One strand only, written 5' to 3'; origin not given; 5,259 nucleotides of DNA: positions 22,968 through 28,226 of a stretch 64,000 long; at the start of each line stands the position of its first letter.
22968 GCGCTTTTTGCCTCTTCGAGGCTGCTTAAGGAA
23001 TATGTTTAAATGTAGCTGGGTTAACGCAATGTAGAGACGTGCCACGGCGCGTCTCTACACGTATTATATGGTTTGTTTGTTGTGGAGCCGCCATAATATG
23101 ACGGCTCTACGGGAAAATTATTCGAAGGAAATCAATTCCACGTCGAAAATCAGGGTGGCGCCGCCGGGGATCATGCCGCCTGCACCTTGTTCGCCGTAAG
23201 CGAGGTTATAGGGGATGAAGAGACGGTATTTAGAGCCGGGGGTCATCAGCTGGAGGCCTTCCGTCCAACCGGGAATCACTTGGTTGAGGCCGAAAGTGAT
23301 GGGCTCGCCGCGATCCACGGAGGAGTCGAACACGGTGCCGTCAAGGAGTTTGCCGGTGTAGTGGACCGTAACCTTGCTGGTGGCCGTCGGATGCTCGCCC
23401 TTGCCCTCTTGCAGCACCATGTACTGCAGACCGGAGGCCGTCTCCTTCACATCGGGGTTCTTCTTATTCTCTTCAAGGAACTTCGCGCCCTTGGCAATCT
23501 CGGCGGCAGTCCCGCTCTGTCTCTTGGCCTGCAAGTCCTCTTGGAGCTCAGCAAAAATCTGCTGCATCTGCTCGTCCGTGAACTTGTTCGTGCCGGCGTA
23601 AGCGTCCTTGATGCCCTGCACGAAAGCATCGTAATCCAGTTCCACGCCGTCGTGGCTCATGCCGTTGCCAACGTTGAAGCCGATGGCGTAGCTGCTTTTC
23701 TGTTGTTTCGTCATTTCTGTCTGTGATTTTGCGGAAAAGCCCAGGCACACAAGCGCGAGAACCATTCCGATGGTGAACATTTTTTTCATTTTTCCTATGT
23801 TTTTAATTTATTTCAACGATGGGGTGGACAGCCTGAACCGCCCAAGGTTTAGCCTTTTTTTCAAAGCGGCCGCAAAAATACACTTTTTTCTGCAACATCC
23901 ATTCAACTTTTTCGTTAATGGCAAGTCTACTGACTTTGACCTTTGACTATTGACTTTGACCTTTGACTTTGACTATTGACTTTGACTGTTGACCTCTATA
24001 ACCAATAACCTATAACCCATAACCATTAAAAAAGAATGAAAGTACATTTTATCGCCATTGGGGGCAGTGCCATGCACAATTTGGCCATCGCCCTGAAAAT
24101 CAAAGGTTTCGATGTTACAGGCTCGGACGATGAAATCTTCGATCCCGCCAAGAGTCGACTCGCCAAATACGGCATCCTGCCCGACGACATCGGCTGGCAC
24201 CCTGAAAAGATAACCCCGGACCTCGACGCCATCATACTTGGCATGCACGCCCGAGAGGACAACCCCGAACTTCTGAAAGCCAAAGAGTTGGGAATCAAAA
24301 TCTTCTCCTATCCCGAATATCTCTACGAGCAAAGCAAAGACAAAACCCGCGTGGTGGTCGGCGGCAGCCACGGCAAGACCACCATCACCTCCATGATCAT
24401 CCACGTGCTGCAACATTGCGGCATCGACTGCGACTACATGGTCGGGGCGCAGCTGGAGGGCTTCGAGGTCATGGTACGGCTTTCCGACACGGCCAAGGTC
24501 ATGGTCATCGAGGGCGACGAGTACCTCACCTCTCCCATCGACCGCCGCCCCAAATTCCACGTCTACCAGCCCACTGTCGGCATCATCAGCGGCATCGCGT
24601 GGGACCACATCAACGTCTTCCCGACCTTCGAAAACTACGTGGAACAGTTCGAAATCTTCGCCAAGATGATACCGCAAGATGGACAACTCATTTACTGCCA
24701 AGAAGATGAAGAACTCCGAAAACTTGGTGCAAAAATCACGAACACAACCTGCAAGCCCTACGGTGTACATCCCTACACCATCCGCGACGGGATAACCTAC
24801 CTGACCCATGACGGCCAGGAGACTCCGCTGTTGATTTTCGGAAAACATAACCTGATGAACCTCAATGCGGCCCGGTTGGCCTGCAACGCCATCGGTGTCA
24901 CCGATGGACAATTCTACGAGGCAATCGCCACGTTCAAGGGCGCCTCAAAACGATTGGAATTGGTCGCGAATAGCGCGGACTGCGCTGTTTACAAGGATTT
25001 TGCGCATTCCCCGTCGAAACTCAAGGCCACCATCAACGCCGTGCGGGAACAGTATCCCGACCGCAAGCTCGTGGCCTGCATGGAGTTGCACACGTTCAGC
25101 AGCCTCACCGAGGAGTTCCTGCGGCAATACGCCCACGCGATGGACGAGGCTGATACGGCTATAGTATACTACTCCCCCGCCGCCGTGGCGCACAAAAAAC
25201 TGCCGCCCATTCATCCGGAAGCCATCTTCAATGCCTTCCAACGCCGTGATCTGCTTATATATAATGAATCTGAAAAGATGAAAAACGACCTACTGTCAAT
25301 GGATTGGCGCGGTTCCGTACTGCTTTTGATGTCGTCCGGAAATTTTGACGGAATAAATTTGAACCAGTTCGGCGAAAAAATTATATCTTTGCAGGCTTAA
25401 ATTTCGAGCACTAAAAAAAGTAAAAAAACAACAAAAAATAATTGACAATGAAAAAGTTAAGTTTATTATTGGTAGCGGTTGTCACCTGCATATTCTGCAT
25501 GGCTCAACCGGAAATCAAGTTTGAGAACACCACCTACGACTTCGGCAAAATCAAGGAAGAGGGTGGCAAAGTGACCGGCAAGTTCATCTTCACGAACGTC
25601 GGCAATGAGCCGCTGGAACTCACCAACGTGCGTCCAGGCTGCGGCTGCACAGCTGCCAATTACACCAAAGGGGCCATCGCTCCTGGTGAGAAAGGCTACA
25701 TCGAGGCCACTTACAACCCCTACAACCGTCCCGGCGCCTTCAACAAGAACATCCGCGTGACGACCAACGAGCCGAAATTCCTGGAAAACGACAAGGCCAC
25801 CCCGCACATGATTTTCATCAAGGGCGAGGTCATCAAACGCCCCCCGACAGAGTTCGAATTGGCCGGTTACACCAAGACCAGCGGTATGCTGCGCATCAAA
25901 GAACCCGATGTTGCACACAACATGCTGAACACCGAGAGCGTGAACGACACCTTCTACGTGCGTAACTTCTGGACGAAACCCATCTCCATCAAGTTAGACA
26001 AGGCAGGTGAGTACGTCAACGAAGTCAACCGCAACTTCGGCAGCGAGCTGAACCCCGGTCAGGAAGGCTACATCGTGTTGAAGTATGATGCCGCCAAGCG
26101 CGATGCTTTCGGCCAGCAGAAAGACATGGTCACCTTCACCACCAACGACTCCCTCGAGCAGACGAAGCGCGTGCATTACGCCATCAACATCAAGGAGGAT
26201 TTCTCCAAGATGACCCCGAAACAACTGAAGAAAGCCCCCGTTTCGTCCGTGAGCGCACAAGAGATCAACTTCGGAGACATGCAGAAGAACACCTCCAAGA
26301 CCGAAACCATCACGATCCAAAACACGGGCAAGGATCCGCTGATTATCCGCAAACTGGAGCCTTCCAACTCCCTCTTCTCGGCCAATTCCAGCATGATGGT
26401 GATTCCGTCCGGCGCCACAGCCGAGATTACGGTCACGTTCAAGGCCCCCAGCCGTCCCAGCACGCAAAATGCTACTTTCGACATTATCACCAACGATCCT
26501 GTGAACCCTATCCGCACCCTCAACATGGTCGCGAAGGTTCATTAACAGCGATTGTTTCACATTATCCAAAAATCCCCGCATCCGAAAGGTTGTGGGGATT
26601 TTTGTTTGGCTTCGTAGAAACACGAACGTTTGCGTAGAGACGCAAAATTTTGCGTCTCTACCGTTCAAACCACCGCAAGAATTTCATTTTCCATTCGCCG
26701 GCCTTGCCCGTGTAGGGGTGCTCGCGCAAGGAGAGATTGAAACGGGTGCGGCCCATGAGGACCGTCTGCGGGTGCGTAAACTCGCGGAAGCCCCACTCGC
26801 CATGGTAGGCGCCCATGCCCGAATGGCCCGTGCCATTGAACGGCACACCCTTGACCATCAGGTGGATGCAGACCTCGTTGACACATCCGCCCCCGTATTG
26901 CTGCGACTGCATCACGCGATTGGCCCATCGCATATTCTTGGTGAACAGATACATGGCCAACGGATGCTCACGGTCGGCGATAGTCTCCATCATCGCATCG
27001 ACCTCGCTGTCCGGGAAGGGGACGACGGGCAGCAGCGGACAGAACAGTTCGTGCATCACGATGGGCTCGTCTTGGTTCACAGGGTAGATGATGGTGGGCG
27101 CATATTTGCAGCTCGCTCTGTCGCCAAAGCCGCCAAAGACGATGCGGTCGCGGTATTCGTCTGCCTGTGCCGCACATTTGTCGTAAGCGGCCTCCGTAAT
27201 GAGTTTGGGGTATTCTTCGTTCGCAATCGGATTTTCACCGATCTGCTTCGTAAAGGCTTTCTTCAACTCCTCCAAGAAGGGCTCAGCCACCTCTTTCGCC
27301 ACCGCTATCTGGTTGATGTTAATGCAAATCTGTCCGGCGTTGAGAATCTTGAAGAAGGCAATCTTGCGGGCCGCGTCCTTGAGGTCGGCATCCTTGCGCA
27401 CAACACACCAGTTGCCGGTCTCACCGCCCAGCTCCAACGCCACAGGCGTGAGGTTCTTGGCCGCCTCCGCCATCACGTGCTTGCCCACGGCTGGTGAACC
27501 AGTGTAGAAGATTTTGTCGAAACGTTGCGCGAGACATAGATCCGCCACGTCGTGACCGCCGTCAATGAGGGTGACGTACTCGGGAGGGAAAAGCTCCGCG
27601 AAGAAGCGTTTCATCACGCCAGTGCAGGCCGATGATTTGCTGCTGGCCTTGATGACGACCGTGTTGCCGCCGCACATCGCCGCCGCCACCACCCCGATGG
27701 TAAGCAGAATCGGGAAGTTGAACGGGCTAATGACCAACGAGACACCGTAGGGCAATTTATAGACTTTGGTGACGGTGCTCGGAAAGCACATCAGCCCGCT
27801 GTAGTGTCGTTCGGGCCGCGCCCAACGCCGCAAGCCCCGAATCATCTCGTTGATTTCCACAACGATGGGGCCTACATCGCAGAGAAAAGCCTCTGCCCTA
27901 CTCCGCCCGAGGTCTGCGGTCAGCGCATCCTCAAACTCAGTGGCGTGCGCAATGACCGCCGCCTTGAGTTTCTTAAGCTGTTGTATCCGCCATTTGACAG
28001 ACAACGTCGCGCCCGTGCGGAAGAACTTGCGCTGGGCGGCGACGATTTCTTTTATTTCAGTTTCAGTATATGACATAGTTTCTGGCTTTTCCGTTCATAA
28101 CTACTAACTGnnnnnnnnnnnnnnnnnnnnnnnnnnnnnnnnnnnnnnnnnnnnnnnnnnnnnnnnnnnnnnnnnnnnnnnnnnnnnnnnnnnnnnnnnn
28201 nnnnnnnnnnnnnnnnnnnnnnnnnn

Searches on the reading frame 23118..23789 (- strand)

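Call 8: search_protein_families(library=pfam, proteins=[window:23118-23789:-])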
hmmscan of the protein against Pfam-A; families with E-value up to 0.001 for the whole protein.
window:23118-23789:- (223 aa): 2 families
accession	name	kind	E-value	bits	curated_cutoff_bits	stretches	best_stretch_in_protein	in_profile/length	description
PF00254.34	FKBP_C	-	4.6e-32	110.7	21.1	1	132-220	3-94/94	FKBP-type peptidyl-prolyl cis-trans isomerase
PF01346.23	FKBP_N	-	3.7e-29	101.9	22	1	29-125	1-97/97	Domain amino terminal to FKBP-type peptidyl-prolyl isomerase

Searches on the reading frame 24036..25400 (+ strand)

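Call 8: search_protein_families(library=pfam, proteins=[window:24036-25400:+])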
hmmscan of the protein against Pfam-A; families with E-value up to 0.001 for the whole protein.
window:24036-25400:+ (454 aa): 3 families
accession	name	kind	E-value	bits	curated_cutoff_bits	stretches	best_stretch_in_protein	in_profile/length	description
PF08245.18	Mur_ligase_M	-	6.4e-14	52.8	24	1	108-282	1-199/200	Mur ligase middle domain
PF01225.30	Mur_ligase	-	5.5e-11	43.1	21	1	2-102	1-93/95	Mur ligase family, catalytic domain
PF02875.26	Mur_ligase_C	-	5.1e-10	40.7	28.4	1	306-435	2-127/127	Mur ligase, glutamate ligase domain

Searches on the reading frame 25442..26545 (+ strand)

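Call 8: search_protein_families(library=pfam, proteins=[window:25442-26545:+])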
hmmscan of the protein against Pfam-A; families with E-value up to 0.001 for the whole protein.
window:25442-26545:+ (367 aa): 6 families
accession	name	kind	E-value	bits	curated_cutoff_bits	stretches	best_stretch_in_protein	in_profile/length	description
PF07610.17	DUF1573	-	2.6e-49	165.7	26.1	2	25-112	1-87/98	Protein of unknown function (DUF1573)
PF22544.2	HYDIN_VesB_CFA65-like_Ig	-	2.4e-32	111.6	25.5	2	23-110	1-88/100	HYDIN/CFA65/VesB-like, Ig-like domain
PF15780.11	ASH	-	3.1e-11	43.7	27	1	273-355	12-95/98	Abnormal spindle-like microcephaly-assoc'd, ASPM-SPD-2-Hydin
PF22073.2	Cep192_D4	-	7.1e-06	26.6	35.5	0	270-348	6-92/112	Cep192 domain 4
PF24507.1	Ig_CFAP65_4th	-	3.9e-05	24.4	27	0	289-344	1-56/76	CFAP65, fourth Ig-like domain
PF22067.2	Cep192_D3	-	0.00013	22.5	27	0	272-346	6-80/99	Cep192 domain 3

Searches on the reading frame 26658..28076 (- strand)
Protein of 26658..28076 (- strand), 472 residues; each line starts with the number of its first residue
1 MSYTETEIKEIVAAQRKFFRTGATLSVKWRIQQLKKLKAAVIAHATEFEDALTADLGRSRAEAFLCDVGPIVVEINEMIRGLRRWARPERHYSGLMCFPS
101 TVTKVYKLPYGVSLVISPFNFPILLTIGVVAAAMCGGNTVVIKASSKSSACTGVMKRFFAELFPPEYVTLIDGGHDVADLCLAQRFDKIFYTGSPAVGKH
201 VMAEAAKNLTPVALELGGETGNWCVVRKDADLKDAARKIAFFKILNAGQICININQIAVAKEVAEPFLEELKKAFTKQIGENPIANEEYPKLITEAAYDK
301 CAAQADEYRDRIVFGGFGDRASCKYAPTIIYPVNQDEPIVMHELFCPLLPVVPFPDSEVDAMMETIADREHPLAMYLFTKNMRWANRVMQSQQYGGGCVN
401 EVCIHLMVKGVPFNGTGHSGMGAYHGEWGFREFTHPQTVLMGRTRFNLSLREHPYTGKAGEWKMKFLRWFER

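Call 8: search_protein_families(library=pfam, proteins=[window:26658-28076:-])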
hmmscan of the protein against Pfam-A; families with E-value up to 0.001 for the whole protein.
window:26658-28076:- (472 aa): 1 family
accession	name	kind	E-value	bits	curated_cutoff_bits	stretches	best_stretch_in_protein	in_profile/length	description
PF00171.27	Aldedh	-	1e-76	258.8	23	1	4-439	27-461/461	Aldehyde dehydrogenase family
